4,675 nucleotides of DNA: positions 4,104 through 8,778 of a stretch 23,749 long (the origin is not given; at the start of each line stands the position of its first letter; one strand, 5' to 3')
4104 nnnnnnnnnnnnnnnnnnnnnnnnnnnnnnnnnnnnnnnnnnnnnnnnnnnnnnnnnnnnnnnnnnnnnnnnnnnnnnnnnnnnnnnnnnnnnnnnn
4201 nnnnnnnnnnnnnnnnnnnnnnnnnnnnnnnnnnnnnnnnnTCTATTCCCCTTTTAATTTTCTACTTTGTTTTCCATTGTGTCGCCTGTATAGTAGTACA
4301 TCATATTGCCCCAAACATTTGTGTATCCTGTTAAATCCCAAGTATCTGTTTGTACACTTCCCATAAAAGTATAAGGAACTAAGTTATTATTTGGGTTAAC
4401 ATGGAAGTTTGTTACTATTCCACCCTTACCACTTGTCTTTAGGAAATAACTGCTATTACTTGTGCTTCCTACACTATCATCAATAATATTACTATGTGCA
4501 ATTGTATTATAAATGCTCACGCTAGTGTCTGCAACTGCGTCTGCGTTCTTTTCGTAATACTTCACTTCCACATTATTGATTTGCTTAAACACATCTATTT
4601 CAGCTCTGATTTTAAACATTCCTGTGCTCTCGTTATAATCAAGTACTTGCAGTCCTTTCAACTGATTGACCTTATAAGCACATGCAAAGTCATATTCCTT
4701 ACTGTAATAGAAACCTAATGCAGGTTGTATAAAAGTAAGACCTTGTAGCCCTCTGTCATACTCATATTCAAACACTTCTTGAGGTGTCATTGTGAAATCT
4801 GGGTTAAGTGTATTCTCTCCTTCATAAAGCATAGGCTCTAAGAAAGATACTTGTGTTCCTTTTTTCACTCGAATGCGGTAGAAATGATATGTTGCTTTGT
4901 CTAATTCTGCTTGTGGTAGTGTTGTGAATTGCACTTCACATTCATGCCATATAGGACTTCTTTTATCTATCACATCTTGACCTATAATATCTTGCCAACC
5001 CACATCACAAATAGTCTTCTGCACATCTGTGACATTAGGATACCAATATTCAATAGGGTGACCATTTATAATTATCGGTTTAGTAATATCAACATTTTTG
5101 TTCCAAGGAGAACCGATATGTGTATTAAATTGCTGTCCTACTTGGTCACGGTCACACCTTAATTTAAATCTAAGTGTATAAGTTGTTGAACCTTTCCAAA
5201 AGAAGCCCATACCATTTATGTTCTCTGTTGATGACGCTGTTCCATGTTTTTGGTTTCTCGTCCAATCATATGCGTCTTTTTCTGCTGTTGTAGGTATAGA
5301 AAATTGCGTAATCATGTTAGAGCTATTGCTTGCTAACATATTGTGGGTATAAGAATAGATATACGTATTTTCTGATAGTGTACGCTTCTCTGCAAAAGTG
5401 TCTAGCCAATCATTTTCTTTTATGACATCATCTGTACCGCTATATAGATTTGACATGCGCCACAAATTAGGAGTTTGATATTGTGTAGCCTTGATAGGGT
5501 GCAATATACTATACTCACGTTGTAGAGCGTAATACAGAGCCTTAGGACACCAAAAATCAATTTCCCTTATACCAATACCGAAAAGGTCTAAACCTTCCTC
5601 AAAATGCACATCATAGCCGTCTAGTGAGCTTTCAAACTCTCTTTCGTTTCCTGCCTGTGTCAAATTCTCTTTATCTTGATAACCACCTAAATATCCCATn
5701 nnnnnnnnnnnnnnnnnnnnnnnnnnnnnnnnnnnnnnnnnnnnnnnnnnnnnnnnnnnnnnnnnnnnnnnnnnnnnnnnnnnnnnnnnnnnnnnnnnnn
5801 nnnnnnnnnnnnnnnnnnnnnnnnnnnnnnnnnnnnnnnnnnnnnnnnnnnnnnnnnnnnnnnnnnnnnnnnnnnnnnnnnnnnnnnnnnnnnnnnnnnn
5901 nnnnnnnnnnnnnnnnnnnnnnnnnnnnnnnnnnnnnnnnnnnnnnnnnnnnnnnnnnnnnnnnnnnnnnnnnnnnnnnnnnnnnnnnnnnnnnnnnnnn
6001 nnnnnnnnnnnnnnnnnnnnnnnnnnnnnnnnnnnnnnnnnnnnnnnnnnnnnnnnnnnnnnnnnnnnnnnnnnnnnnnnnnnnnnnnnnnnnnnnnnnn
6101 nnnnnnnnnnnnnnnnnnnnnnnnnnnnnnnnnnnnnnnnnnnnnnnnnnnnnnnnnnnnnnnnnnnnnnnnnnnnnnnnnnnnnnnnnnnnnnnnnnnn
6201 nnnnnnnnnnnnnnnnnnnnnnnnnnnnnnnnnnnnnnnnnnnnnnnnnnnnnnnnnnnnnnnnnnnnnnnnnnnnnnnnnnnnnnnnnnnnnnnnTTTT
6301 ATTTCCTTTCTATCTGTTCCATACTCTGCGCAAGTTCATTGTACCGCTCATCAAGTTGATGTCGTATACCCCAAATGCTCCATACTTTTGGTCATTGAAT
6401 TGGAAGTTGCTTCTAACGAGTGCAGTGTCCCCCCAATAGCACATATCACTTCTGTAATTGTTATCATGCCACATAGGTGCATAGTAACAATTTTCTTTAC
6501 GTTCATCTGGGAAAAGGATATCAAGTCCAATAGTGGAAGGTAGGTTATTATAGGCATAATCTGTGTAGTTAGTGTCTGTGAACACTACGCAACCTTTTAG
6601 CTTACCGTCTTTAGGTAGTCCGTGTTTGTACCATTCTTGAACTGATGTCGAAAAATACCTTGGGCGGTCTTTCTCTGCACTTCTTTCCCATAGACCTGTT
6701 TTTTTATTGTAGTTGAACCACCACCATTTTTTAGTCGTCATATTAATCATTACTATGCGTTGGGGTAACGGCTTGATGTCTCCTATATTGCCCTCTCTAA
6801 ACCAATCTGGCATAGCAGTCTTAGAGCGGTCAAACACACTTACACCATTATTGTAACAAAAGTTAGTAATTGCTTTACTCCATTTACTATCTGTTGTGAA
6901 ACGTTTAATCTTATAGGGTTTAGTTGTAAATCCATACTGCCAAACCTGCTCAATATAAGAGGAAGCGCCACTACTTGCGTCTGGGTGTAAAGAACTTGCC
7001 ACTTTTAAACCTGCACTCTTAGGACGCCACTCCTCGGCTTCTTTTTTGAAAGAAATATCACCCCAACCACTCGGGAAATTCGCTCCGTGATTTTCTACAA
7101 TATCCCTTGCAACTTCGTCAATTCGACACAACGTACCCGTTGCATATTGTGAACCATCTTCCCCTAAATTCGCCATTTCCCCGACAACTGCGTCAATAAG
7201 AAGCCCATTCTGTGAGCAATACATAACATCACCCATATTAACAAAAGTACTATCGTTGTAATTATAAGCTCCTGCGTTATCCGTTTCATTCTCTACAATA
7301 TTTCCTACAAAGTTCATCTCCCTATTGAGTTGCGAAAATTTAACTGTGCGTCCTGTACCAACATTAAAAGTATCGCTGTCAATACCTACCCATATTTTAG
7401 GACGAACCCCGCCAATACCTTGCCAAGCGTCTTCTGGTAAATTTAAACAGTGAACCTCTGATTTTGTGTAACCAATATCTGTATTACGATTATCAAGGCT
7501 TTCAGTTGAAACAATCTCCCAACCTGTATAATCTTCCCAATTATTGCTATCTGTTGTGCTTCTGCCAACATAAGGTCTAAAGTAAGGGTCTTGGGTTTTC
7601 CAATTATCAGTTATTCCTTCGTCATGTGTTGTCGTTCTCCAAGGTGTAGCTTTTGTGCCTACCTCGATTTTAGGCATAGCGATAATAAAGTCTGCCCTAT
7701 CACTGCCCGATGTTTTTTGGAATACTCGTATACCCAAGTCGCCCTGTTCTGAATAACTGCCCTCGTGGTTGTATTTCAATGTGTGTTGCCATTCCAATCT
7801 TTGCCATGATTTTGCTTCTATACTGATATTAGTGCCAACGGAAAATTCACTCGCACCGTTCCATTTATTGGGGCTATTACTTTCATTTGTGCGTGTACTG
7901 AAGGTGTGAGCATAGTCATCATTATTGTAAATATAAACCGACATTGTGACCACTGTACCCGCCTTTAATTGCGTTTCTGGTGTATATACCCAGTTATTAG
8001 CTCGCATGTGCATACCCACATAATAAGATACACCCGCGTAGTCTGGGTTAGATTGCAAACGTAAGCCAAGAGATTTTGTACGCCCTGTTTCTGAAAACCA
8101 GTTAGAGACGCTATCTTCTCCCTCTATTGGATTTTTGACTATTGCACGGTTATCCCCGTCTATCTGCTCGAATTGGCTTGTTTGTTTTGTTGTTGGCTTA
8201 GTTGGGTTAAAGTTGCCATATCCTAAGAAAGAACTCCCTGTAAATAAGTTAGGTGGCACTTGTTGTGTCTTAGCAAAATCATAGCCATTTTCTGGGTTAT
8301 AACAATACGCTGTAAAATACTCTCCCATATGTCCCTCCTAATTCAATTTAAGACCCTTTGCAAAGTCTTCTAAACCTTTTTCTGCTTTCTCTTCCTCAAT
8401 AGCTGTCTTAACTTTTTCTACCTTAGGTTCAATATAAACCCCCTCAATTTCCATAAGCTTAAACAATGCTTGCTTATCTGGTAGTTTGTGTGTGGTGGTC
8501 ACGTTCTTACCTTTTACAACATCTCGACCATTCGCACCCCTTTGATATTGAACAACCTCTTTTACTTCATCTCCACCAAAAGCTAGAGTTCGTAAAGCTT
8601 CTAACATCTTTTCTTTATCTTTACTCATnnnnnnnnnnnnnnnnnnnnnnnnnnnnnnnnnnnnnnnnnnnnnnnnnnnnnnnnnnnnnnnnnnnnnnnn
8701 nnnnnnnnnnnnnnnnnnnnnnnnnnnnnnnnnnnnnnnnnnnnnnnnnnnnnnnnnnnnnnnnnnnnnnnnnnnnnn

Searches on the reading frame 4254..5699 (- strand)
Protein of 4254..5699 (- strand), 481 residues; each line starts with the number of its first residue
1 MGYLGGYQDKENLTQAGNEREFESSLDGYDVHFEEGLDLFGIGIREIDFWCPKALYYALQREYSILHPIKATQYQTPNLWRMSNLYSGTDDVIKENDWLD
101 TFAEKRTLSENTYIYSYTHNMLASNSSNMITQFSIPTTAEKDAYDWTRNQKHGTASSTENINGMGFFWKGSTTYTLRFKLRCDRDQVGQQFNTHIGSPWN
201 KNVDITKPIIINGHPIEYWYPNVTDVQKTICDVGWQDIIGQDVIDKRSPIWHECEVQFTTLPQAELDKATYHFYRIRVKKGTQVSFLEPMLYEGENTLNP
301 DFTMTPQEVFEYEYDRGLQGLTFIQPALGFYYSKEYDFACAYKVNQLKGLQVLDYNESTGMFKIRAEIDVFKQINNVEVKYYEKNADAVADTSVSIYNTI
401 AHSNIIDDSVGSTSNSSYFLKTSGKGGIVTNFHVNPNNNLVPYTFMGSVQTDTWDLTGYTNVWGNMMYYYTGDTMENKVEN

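Call 23: search_protein_families(library=phrogs, proteins=[window:4254-5699:-], max_evalue=0.001)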
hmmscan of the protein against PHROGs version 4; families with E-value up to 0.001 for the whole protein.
window:4254-5699:- (481 aa): 1 family
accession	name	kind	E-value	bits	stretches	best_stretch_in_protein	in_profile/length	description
phrog_10326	-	head and packaging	5.3e-36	125.8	1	23-481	2-397/397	virion structural protein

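Call 68: find_encoding_contigs(protein=window:4254-5699:-, flank=2000, max_places=10)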
Protein window:4254-5699:- (481 aa): 6 contigs read that carry it; 2 places shown.
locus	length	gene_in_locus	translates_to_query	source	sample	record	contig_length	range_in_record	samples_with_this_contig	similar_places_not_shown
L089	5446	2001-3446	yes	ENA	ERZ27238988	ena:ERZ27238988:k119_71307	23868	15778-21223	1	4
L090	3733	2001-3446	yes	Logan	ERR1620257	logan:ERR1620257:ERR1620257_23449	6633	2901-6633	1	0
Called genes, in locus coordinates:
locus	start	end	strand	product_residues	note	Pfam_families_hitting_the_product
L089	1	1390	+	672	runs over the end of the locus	-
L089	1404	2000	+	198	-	-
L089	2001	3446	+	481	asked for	-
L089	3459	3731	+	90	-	-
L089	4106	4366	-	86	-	-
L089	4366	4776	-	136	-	-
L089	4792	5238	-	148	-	-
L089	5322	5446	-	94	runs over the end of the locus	-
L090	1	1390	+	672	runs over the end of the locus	-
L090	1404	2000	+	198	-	-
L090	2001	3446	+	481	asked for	-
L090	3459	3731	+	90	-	?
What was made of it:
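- The window assembled as a circle (call 68).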

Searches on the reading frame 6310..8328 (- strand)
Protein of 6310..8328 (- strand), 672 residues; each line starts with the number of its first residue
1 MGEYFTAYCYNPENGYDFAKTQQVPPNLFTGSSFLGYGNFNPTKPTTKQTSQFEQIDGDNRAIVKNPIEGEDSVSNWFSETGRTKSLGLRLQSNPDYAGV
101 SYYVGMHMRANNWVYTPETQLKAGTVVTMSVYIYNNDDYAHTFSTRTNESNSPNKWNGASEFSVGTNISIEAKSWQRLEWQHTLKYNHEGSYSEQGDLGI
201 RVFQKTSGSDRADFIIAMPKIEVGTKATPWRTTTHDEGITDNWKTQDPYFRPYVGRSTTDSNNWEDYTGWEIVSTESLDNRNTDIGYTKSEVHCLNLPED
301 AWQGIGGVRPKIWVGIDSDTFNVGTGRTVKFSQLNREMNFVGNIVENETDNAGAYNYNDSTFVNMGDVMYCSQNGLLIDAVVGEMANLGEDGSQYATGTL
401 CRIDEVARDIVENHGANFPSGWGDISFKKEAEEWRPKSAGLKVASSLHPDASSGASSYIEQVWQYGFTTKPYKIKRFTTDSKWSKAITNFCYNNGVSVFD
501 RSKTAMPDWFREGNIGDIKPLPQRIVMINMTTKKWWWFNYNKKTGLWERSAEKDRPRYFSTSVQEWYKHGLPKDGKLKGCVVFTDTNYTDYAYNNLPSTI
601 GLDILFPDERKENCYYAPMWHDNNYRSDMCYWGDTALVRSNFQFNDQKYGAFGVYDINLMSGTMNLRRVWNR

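Call 23: search_protein_families(library=phrogs, proteins=[window:6310-8328:-], max_evalue=0.001)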
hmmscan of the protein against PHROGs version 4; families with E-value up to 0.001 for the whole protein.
window:6310-8328:- (672 aa): 2 families
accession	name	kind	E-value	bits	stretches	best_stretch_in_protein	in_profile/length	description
phrog_10648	-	unknown function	7.1e-54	184.3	1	5-670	2-627/628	-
phrog_1330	-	tail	2.7e-05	23.2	1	46-239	802-950/1361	tail protein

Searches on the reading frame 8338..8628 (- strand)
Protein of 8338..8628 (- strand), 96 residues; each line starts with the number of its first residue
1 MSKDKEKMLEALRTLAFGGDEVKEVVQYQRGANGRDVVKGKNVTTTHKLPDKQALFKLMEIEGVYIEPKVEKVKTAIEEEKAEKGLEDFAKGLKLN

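Call 23: search_protein_families(library=phrogs, proteins=[window:8338-8628:-], max_evalue=0.001)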
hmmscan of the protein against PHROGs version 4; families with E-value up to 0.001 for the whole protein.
window:8338-8628:- (96 aa): 1 family
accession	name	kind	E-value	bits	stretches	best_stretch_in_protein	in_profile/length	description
phrog_10033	-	unknown function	3.8e-27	95.7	1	4-95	7-98/99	-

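Call 55: search_protein_families(library=pfam, proteins=[window:8338-8628:-], max_evalue=1)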
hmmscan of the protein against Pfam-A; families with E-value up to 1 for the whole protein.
window:8338-8628:- (96 aa): 1 family
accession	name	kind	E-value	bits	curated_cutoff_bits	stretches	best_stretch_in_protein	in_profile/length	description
PF21100.3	MCM_C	-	0.016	15.4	27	1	4-38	3-36/64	MCM protein C-terminal winged helix-turn-helix domain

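Call 57: find_homologous_proteins(query=window:8338-8628:-)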
Query window:8338-8628:- (96 aa): 6 proteins with E <= 0.001 among 8 candidates.
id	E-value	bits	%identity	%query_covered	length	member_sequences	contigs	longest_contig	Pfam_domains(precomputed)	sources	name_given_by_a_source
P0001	6.2e-52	191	99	100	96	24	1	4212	-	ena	-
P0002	1.4e-44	168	86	97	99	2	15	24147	-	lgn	-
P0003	2.1e-44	167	88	97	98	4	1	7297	-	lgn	-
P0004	1.1e-41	158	83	97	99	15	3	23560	-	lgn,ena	-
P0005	1.1e-33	133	72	96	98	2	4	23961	-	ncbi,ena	-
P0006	3.1e-21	93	53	100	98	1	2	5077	-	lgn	-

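Call 58: find_encoding_contigs(protein=P0002, flank=10000, max_places=4)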
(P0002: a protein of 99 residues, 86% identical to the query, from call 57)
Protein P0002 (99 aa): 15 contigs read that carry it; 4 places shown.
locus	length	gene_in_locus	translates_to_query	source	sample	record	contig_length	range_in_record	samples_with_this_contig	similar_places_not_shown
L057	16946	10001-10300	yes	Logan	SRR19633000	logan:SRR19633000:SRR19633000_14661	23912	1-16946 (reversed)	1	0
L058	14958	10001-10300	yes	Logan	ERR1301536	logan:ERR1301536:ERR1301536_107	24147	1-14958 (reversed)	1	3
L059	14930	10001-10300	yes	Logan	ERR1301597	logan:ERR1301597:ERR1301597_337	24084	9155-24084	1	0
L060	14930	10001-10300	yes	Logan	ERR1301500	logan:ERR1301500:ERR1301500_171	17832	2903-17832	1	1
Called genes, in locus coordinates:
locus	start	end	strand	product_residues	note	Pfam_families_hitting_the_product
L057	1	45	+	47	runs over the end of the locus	-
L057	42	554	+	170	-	PF07066:DUF3882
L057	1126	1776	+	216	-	-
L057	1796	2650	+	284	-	-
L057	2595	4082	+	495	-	PF06673:L_lactis_ph-MCP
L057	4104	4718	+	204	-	-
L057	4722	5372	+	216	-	PF06488:L_lac_phage_MSP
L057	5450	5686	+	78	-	-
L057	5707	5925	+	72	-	-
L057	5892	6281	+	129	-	-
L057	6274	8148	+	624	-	PF20155:TMP_3, PF00036:EF-hand_1 (faint), PF13202:EF-hand_5 (faint)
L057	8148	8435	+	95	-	-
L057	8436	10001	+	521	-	PF03354:TerL_ATPase, PF20441:TerL_nuclease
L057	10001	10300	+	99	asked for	-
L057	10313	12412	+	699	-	-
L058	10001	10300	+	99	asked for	-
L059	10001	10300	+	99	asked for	-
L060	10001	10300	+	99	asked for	-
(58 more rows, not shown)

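Call 59: find_encoding_contigs(protein=P0005, flank=10000, max_places=3)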
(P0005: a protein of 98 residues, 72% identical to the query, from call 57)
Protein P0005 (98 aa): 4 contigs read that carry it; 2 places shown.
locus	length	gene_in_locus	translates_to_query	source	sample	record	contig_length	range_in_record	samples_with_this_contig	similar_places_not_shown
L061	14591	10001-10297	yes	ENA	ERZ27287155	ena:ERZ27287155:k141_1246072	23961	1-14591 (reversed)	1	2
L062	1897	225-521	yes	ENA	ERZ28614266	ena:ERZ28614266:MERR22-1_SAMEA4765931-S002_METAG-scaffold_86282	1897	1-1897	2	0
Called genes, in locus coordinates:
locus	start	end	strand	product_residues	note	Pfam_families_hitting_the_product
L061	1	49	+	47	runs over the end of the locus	-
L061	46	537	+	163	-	PF07066:DUF3882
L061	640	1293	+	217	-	-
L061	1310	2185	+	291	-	-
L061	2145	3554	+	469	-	PF06673:L_lactis_ph-MCP, PF05065:Phage_capsid (weak)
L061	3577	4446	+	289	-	PF02368:Big_2, PF22359:Big-like (weak)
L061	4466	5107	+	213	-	PF06488:L_lac_phage_MSP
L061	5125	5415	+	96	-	-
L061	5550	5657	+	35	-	-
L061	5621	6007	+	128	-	-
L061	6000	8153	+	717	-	PF20155:TMP_3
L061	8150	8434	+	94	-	-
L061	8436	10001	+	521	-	PF03354:TerL_ATPase, PF20441:TerL_nuclease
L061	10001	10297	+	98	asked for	-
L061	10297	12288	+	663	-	-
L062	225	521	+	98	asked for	-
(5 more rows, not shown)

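Call 60: find_encoding_contigs(protein=P0004, flank=10000, max_places=3)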
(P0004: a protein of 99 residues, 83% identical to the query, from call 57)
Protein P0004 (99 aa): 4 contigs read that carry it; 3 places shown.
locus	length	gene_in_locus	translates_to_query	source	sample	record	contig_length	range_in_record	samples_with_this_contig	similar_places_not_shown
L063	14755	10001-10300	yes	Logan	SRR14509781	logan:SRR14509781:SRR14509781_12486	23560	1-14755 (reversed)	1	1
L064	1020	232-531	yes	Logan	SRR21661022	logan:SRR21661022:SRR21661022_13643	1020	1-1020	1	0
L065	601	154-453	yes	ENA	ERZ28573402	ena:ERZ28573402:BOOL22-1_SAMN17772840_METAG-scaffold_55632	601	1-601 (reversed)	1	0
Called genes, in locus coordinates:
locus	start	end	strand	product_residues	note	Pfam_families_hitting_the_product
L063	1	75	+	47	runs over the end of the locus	-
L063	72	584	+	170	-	PF07066:DUF3882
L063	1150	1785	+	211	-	-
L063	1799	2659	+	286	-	-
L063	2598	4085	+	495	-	PF06673:L_lactis_ph-MCP, PF05065:Phage_capsid (weak)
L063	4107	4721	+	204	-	-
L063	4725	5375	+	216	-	PF06488:L_lac_phage_MSP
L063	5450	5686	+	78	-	-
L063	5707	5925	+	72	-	-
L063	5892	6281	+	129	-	-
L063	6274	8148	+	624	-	PF20155:TMP_3, PF00036:EF-hand_1 (faint)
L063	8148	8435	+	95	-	-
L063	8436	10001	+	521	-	PF03354:TerL_ATPase, PF20441:TerL_nuclease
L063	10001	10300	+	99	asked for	-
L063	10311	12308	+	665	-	-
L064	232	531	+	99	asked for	-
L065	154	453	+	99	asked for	-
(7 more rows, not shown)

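Call 82: search_solved_structures(query=A2, max_evalue=10)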
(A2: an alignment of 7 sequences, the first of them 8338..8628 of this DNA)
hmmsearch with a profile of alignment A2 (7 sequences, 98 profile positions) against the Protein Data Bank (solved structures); distinct sequences matched with E-value up to 10: 6.
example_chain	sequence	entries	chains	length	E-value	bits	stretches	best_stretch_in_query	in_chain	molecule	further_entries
5c6m_A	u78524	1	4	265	0.2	15.1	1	10-76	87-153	Deoxyribose-phosphate aldolase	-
5mfo_A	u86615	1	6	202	0.33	14.5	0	9-29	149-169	YIIIM3AIII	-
8qzn_A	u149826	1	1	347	0.33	14.5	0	10-29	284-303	DARPin-Armadillo fusion protein with Tyrosin pocket and linked target peptide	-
4db9_A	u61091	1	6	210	0.39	14.2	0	9-29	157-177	Armadillo repeat protein, YIIIM3AIII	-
3di0_A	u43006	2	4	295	0.99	12.9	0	6-43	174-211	Dihydrodipicolinate synthase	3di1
3daq_A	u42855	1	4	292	1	12.9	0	6-43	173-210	Dihydrodipicolinate synthase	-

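Call 85: predict_structure(alignment_id=A2)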
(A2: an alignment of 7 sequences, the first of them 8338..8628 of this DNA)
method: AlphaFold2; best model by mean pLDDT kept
length: 96 residues; sequences in the alignment: 7
mean_pLDDT: 75.7   pTM: 0.40
mean pLDDT of the five models: 75.7, 74.1, 73.3, 70.8, 69.2
residues with pLDDT >= 90: 0; 70-90: 65; 50-70: 30; < 50: 1
segments of 3 or more residues with pLDDT < 50: none
pLDDT, mean of each block of 10 residues (from residue 1): 79 82 83 83 82 84 67 63 68 61
secondary structure, 60 per line:
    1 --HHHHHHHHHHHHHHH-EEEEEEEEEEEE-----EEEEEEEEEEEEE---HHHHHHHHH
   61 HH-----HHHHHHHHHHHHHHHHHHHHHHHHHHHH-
elements in order: H3-17 E19-30 E36-48 H52-62 H68-95

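Call 88: fold_search(model_id=the predicted structure, library=pdb)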
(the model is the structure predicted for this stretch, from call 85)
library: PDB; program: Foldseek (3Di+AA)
matches with E <= 10: 460; with E <= 0.001: 0
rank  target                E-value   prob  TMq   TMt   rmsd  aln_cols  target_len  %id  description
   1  4dky_A                1.2e-01  0.41  0.20  0.20  11.8        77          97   16  Crystal structure Analysis of N terminal region containing the dimerization domain and DNA binding domain of HU protei (released 2013-02-06)
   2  3rhi_C                1.4e-01  0.57  0.23  0.24   9.4        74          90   18  DNA-binding protein HU from Bacillus anthracis (released 2011-04-20)
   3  4dky_B                1.6e-01  0.35  0.22  0.21  11.8        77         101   16  Crystal structure Analysis of N terminal region containing the dimerization domain and DNA binding domain of HU protei (released 2013-02-06)
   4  4pt4_A                2.5e-01  0.28  0.21  0.20  11.7        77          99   17  Crystal structure Analysis of N terminal region containing the dimerization domain and DNA binding domain of HU protei (released 2014-05-21)
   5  4qjn_A                2.7e-01  0.44  0.22  0.23   8.9        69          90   16  Crystal structure of apo nucleoid associated protein, SAV1473 (released 2014-12-17)
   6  8flj_F                3.5e-01  0.44  0.23  0.23   9.0        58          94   19  Cas1-Cas2/3 integrase and IHF bound to CRISPR leader, repeat and foreign DNA (released 2023-09-06)
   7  5lvt_A                4.2e-01  0.30  0.21  0.22   7.7        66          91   23  Structure of HU protein from Lactococcus lactis (released 2017-10-25)
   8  1p51_A                4.8e-01  0.25  0.21  0.21  10.6        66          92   15  Anabaena HU-DNA cocrystal structure (AHU6) (released 2003-05-13)
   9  1p71_A                4.8e-01  0.25  0.21  0.22  10.6        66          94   15  Anabaena HU-DNA corcrystal structure (TR3) (released 2003-05-13)
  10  3rhi_A                5.8e-01  0.35  0.24  0.26   8.1        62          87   19  DNA-binding protein HU from Bacillus anthracis (released 2011-04-20)
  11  1ouz_B                6.2e-01  0.25  0.21  0.21   8.8        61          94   21  Crystal structure of a mutant IHF (BetaE44A) complexed with a variant H' Site (T44A) (released 2003-07-15)
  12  8flj_E                7.6e-01  0.16  0.20  0.20  11.3        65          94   18  Cas1-Cas2/3 integrase and IHF bound to CRISPR leader, repeat and foreign DNA (released 2023-09-06)
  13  3zqq_C                7.6e-01  0.15  0.26  0.20   9.0        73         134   22  Crystal structure of the full-length small terminase from a SPP1-like bacteriophage (released 2011-12-28)
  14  2ht0_B                1.0e+00  0.14  0.22  0.23  11.1        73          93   19  IHF bound to doubly nicked DNA (released 2006-11-28)
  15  9moj_D                1.0e+00  0.07  0.14  0.09  17.2        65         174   18  Saccharolobus solfataricus GINS tetramer (released 2025-04-23)
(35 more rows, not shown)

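Call 89: fold_search(model_id=the predicted structure, library=viral)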
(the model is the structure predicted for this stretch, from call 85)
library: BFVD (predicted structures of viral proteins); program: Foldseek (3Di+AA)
matches with E <= 10: 925; with E <= 0.001: 2
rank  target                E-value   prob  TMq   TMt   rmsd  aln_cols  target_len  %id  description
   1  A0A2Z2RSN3            4.3e-10  1.00  0.66  0.64   5.7        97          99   48  Structural protein 5 [Lactococcus phage 62403]
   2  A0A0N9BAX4            2.4e-04  1.00  0.47  0.46   7.8        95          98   20  Uncharacterized protein [Lactococcus phage GE1]
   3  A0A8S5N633            1.0e-03  1.00  0.51  0.28  13.2       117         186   20  Terminase small subunit [Siphoviridae sp. ctfWC31]
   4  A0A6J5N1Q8            1.0e-02  1.00  0.44  0.28   3.3        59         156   20  Terminase [uncultured Caudovirales phage]
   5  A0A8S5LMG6            1.5e-02  1.00  0.49  0.35   4.9        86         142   17  Terminase small subunit [Siphoviridae sp. ctkyH28]
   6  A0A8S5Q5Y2            1.9e-02  1.00  0.46  0.32   9.7        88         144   20  Terminase small subunit [Phage sp. ctIHi3]
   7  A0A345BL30            3.1e-02  0.85  0.31  0.20   9.7        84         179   14  Uncharacterized protein [Erwinia phage Wellington]
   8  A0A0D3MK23            5.6e-02  0.91  0.34  0.31  10.6        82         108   13  Terminase small subunit [Leuconostoc phage Ln-8]
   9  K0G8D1                6.4e-02  0.85  0.28  0.33  10.3        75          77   16  Uncharacterized protein [Mycobacterium phage Goose]
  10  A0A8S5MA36            6.4e-02  0.72  0.33  0.14  15.3       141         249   11  Terminase small subunit [Siphoviridae sp. ctsDY37]
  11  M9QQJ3                6.9e-02  0.41  0.23  0.12  11.9       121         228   14  Peptidase S74 domain-containing protein [Shigella phage pSf-1]
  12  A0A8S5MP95            9.5e-02  0.41  0.26  0.13  13.2       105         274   16  Terminase small subunit [Siphoviridae sp. ctu7G16]
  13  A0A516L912            1.0e-01  0.92  0.42  0.21   5.8        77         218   10  (no name in the UniProt tables at hand)
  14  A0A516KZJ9            1.0e-01  0.66  0.23  0.24  11.5        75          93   17  (no name in the UniProt tables at hand)
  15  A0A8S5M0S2            1.1e-01  0.41  0.24  0.16  12.7       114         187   10  HU protein-binding protein [Siphoviridae sp. ct37J14]
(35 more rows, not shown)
